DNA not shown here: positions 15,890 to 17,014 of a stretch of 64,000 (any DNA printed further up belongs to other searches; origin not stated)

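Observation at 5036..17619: Bad/Ali-like alicyclic ring-cleavage parts: BadH-like SDR, two MenB/BadI-family paralogs, DECR-type dienoyl-CoA reductase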

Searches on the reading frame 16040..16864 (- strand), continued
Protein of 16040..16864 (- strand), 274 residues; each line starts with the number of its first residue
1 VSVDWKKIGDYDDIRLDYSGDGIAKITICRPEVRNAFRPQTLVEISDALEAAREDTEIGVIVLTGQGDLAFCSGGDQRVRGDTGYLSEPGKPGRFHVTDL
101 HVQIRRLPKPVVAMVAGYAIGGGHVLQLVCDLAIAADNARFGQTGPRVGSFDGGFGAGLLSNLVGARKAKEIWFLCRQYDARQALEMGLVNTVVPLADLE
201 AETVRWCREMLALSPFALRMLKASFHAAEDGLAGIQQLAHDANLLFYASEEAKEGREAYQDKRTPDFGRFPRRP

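Call 28: search_dna_similar(query=window:16040-16864:-, collection=plasmids, mode=protein, max_rows=25, max_evalue=1e-60)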
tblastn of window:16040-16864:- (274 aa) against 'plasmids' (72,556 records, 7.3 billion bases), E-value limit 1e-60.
Records with a match: 75; places in all: 79; records where one place covers at least 80% of the query: 75.
Best place of each record, by identity: 80-90% 1; 60-80% 28; <60% 46.
By first word of the organism name: Klebsiella 5; Escherichia 5; Rhodococcus 4; Salmonella 3; Lactiplantibacillus 3; Cupriavidus 3; Agrobacterium 3; Paracoccus 3; Paraburkholderia 3; Listeria 2; and 34 more.
By predicted mobility (MOB-suite, as given by PLSDB): non-mobilizable 51; conjugative 13; mobilizable 11.
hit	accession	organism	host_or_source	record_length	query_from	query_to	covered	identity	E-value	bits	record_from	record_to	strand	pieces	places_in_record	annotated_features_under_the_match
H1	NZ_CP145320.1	Rhodococcus ruber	-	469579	3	267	97%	80.6%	4e-144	453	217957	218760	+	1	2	menB: 1,4-dihydroxy-2-naphthoyl-CoA synthase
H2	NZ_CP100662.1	Pseudomonas fluorescens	-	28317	1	274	100%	65.0%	2e-115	371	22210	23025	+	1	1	menB: 1,4-dihydroxy-2-naphthoyl-CoA synthase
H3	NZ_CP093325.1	Bacillus sp. N5-665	whole organism,peat soil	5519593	1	274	100%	64.6%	2e-115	371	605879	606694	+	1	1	none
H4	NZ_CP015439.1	Anoxybacillus amylolyticus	Microbial isolate,soil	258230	1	274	100%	64.6%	2e-111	360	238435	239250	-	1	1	menB: 1,4-dihydroxy-2-naphthoyl-CoA synthase | menH: 2-succinyl-6-hydroxy-2, 4-cyclohexadiene-1-carboxylate synthase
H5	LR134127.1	Klebsiella aerogenes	not available: to be reported later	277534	3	274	99%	64.5%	1e-110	357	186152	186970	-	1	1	menB: naphthoate synthase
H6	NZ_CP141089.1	Escherichia coli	Homo sapiens,Infected Human Urine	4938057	3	274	99%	64.1%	4e-111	358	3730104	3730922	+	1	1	none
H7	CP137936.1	Escherichia coli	Homo sapiens,other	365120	3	274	99%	64.1%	6e-111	358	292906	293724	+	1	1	menB: 1,4-dihydroxy-2-naphthoyl-CoA synthase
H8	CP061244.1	Escherichia coli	Homo sapiens,cell culture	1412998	3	274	99%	64.1%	6e-111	358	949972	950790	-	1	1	menB: 1,4-dihydroxy-2-naphthoyl-CoA synthase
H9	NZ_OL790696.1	Escherichia coli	-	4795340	3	274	99%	64.1%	6e-111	358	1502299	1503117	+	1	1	none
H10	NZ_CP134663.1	Escherichia coli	Larus michahellis,bacteria,cloaca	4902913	3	274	99%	64.1%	6e-111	358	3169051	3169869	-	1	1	none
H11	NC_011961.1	Thermomicrobium roseum DSM 5159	-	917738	4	274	99%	64.3%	4e-108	350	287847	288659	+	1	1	menB: 1,4-dihydroxy-2-naphthoyl-CoA synthase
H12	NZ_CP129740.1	Klebsiella pneumoniae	Homo sapiens,whole organism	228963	3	274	99%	63.7%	2e-109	353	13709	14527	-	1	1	menB: 1,4-dihydroxy-2-naphthoyl-CoA synthase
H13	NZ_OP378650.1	Klebsiella pneumoniae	-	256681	3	274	99%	63.7%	2e-109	353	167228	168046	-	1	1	menB: 1,4-dihydroxy-2-naphthoyl-CoA synthase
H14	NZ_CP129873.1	Klebsiella pneumoniae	Homo sapiens,whole organism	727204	3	274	99%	63.7%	2e-109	353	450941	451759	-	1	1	menB: 1,4-dihydroxy-2-naphthoyl-CoA synthase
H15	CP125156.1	Klebsiella pneumoniae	-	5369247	3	274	99%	63.7%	2e-109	353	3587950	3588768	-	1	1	menB: 1,4-dihydroxy-2-naphthoyl-CoA synthase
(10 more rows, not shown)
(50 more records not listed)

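Call 29: get_annotated_region(hit=H1, flank=20000)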
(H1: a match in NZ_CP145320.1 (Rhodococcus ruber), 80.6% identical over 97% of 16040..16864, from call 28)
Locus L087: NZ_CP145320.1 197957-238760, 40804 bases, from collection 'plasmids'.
description: Rhodococcus ruber strain MSA14 plasmid pmega_1, complete sequence
organism: Rhodococcus ruber (NCBI taxid 1830)
taxonomy: Bacteria; Actinomycetota; Actinomycetes; Mycobacteriales; Nocardiaceae; Rhodococcus; Rhodococcus ruber
host: -; source: -; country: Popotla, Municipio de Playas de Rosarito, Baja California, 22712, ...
typing (MOB-suite, as given by PLSDB): non-mobilizable
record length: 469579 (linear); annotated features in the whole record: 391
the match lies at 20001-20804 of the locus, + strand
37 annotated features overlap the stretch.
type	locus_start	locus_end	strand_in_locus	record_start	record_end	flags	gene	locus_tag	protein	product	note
CDS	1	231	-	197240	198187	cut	-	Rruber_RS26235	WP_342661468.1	LuxR C-terminal-related transcriptional regulator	GO:0006355 - regulation of DNA-templated transcription [Evidence IEA]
CDS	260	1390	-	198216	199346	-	-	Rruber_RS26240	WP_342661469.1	LuxR C-terminal-related transcriptional regulator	GO:0006355 - regulation of DNA-templated transcription [Evidence IEA]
CDS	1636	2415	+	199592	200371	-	-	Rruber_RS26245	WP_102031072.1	enoyl-CoA hydratase-related protein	-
CDS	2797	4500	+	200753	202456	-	-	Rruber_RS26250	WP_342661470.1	AMP-binding protein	-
CDS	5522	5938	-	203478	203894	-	-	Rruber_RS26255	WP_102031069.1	MaoC family dehydratase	-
CDS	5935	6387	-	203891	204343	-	-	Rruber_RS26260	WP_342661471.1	MaoC family dehydratase N-terminal domain-containing protein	-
CDS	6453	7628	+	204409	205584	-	-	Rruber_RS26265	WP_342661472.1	acyl-CoA dehydrogenase family protein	-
CDS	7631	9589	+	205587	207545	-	-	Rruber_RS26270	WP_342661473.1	AMP-binding protein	-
CDS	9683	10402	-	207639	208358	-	-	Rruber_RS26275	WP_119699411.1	FadR/GntR family transcriptional regulator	-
CDS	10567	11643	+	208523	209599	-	-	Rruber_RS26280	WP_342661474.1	acyl-CoA dehydrogenase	-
CDS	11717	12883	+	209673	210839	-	-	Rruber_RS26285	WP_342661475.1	acyl-CoA dehydrogenase family protein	-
CDS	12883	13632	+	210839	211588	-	-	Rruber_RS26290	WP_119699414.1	SDR family NAD(P)-dependent oxidoreductase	-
CDS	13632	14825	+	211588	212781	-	-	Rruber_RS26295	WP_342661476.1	thiolase family protein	GO:0006635 - fatty acid beta-oxidation [Evidence IEA]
CDS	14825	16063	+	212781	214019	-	-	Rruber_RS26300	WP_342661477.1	acetyl-CoA hydrolase/transferase C-terminal domain-containing protein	-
CDS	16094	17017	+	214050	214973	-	-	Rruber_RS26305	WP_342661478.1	hydroxymethylglutaryl-CoA lyase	-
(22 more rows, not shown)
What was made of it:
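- It travels with the island on a Rhodococcus megaplasmid (call 29).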

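Call 72: search_protein_families(library=ncbifam, proteins=[L028:8356-9696:-, L028:10695-11453:+, L028:13034-14191:-, L075:12653-13993:-, L075:14542-15672:+, L075:7660-8421:+, L082:2993-3775:+, L082:4796-5440:+, L072:7265-9571:-, L072:11579-12769:-], max_evalue=1e-20)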
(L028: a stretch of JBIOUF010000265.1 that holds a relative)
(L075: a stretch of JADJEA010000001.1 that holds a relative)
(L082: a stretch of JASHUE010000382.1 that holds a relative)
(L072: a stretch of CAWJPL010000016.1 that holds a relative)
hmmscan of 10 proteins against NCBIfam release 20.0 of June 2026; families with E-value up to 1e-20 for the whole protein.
L028:8356-9696:- (446 aa): 22 families
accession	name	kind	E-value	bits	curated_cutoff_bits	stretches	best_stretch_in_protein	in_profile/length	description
TIGR01350.1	lipoamide_DH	equivalog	1.1e-73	248.6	408.8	1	5-442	2-451/461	dihydrolipoyl dehydrogenase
TIGR02053.1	MerA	equivalog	4.7e-70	236.9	454.45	1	6-439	2-447/465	mercury(II) reductase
NF004991.0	PRK06370.1-3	subfamily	1.6e-57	195.3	620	1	89-442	139-484/509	FAD-containing oxidoreductase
NF005884.0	PRK07846.1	equivalog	5.7e-56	190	501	1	85-442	100-448/454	mycothione reductase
NF004946.0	PRK06292.2-4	subfamily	1.3e-55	189.1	634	1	85-443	99-468/487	dihydrolipoyl dehydrogenase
NF040477.1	chlor_oxi_RclA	equivalog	7.1e-55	186.4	740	1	4-438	3-433/441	reactive chlorine resistance oxidoreductase RclA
NF004992.0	PRK06370.1-4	equivalog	3.1e-52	177.5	629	1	1-441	1-451/459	FAD-containing oxidoreductase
NF010311.1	PRK13748.1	subfamily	6.9e-52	177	600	1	109-433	217-536/560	mercury(II) reductase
NF004943.0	PRK06292.2-1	equivalog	7e-52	176.7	432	1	4-441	3-451/456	dihydrolipoyl dehydrogenase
NF005572.0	PRK07251.1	equivalog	1.6e-51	175.4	537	1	4-436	3-430/438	FAD-containing oxidoreductase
TIGR03452.1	mycothione_red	equivalog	1.8e-48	165.6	635.65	1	4-442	2-449/452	mycothione reductase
NF041853.1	hythiocyan_redase_MerA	equivalog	2e-48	165.4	650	1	4-437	3-433/440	hypothiocyanous acid reductase MerA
NF004990.0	PRK06370.1-1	equivalog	1.2e-47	162.6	842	1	1-442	1-452/459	FAD-containing oxidoreductase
NF004947.0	PRK06292.2-5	equivalog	1.3e-47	162.8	592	1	116-442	125-455/474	dihydrolipoyl dehydrogenase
NF004776.0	PRK06116.1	equivalog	1.4e-47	162.8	480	1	1-436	1-444/450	glutathione-disulfide reductase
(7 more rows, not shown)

L028:10695-11453:+ (252 aa): 4 families
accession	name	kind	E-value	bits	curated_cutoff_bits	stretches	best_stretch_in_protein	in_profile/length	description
TIGR03704.1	PrmC_rel_meth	equivalog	5.8e-93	310.9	248.8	1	5-251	2-251/251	putative protein N(5)-glutamine methyltransferase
TIGR03534.1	RF_mod_PrmC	equivalog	1.8e-48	165.3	199.1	1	28-236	29-239/253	peptide chain release factor N(5)-glutamine methyltransferase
TIGR00536.1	hemK_fam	subfamily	2.8e-35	121.8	115.5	1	30-231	56-259/286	HemK family protein methyltransferase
TIGR03533.1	L3_gln_methyl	equivalog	9.5e-26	90.8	229.7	1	37-220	70-255/284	50S ribosomal protein L3 N(5)-glutamine methyltransferase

L028:13034-14191:- (385 aa): 6 families
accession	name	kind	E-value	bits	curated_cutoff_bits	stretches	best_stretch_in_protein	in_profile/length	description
NF047722.1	T3LHypDht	equivalog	1e-84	284.5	550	1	36-381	6-340/341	trans-3-hydroxy-L-proline dehydratase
NF010576.0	PRK13969.1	equivalog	2.3e-81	273.4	556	1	38-376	8-334/335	proline racemase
NF010578.0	PRK13971.1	equivalog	3.7e-78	263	376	1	38-376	7-332/333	4-hydroxyproline epimerase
NF045511.1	TransHydProDhtase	equivalog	1e-70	238.5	540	1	38-375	8-333/335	trans-3-hydroxy-L-proline dehydratase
NF052296.1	HdxProlEpimProt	equivalog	1.4e-48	165.8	450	1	39-374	3-308/309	4-hydroxyproline epimerase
NF010577.0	PRK13970.1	equivalog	3.2e-41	141.6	442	1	39-374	7-309/311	4-hydroxyproline epimerase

L075:12653-13993:- (446 aa): 1 family
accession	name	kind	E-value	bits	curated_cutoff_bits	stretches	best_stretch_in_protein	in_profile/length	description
NF033539.1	transpos_IS1380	equivalog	5.6e-92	308.5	180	1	4-425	10-417/419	IS1380 family transposase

L075:14542-15672:+ (376 aa): 0 families

L075:7660-8421:+ (253 aa): 3 families
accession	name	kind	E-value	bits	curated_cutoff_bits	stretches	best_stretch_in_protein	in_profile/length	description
NF010495.0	PRK13914.1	equivalog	3.2e-27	95.7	647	1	55-246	302-468/481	invasion associated endopeptidase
NF040678.1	EntFM_CwpFM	equivalog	2.2e-22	79.7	720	1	114-230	279-401/430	enterotoxin EntFM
NF038345.1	wall_hydro_RipC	exception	1.3e-21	77.5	425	1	93-232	207-339/362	peptidoglycan hydrolase RipC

L082:2993-3775:+ (260 aa): 1 family
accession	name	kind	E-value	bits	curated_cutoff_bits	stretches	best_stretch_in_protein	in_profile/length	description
NF006396.0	PRK08645.1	equivalog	1.8e-22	79.2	453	0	6-108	323-426/611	bifunctional homocysteine S-methyltransferase/methylenetetrahydrofolate reductase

L082:4796-5440:+ (214 aa): 2 families
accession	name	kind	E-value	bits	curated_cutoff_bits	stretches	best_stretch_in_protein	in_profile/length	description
NF001097.0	PRK00129.1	equivalog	1.1e-77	260.4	114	1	1-213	2-208/209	uracil phosphoribosyltransferase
TIGR01091.1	upp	equivalog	6.8e-71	238.2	208.35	1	5-212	4-205/207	uracil phosphoribosyltransferase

L072:7265-9571:- (768 aa): 0 families

L072:11579-12769:- (396 aa): 11 families
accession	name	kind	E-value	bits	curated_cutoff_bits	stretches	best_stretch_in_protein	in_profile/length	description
NF052270.1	Staph_DH_FadE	equivalog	2.4e-124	415.1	600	1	13-396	13-400/400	acyl-CoA dehydrogenase FadE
NF042972.1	AcrlCoAredClosAcrC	equivalog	1.4e-66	224.7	640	1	26-390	10-377/378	acryloyl-CoA reductase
NF058590.1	AcCoDHFadEBacil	equivalog_domain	2e-49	168.6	600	1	26-387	26-408/586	acyl-CoA dehydrogenase FadE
NF045552.1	GlutCoADH_Des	equivalog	5.8e-49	167.3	470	1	28-386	12-376/387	glutaryl-CoA dehydrogenase Acd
NF043006.1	CyhCrbnylCoADH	equivalog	1.7e-44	152.4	650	1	28-390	11-376/380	cyclohexane-1-carbonyl-CoA dehydrogenase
NF042439.1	SulpropCoADesulf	equivalog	3.1e-43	148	600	1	31-388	3-369/379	3-sulfinopropanoyl-CoA desulfinase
NF008997.0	PRK12341.1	equivalog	2.6e-39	135.4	537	1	28-389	12-376/382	acyl-CoA dehydrogenase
NF045652.1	ProlPCPDhRedW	equivalog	9.1e-38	130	650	1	88-389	70-373/376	L-prolyl-[peptidyl-carrier protein] dehydrogenase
NF053553.1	prodigi_MBC_PigA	equivalog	5.5e-34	117.9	500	1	28-389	12-379/381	prodigiosin MBC biosynthesis dehydrogenase PigA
NF002885.1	PRK03354.1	equivalog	2.2e-31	109.3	540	1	32-389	16-373/378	crotonobetainyl-CoA dehydrogenase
TIGR03207.1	cyc_hxne_CoA_dh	equivalog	1.4e-29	103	575.35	1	27-387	7-369/372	cyclohexanecarboxyl-CoA dehydrogenase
